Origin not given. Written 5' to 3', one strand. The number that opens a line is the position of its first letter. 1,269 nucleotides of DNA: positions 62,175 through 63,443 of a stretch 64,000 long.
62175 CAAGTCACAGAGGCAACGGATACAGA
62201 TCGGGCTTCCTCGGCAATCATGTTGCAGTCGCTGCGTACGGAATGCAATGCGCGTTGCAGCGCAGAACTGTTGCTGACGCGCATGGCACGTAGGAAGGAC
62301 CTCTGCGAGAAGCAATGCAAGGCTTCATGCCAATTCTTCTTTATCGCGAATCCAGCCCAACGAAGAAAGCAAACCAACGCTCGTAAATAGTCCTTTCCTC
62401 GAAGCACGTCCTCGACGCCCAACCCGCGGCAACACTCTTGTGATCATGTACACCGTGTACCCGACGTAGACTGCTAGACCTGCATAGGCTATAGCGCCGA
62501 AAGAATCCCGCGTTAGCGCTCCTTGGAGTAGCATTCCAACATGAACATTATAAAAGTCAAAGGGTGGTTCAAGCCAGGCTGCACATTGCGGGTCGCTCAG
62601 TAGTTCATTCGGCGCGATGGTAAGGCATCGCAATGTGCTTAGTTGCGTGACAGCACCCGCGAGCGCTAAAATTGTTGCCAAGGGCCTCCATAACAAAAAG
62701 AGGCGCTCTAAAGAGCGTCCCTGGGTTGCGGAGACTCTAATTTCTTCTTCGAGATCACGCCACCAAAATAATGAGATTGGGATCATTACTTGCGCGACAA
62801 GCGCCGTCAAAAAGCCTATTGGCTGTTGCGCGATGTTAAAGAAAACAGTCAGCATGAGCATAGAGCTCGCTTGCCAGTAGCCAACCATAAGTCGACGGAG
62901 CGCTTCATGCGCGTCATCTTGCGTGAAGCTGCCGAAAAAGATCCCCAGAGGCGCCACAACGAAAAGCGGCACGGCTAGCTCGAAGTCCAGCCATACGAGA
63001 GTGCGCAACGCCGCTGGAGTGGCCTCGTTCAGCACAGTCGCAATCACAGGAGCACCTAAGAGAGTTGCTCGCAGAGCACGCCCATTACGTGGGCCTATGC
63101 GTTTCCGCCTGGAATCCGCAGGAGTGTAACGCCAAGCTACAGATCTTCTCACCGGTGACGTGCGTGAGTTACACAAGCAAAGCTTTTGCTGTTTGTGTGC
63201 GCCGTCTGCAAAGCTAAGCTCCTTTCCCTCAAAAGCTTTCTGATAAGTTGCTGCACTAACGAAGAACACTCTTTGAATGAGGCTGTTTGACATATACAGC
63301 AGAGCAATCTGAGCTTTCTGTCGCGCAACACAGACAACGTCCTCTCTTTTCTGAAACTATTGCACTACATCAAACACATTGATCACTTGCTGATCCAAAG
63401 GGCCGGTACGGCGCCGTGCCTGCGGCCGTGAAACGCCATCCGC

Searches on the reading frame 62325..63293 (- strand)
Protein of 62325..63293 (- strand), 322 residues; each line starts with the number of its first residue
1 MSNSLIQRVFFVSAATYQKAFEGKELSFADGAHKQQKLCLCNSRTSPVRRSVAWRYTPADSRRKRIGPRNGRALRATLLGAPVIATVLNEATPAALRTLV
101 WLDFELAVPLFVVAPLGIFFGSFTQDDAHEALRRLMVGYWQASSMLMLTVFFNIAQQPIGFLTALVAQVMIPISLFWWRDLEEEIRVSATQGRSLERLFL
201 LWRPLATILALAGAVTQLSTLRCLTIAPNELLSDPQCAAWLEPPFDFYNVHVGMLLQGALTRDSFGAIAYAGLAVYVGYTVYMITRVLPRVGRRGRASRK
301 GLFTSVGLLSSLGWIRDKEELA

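Call 51: search_protein_families(library=pfam, proteins=[window:62325-63293:-], max_evalue=0.001)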
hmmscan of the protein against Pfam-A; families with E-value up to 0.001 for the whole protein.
window:62325-63293:- (322 aa): 1 family
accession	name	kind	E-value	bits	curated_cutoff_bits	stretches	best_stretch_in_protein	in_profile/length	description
PF11375.13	DUF3177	-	1.7e-43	149.1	25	1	97-293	1-186/189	Protein of unknown function (DUF3177)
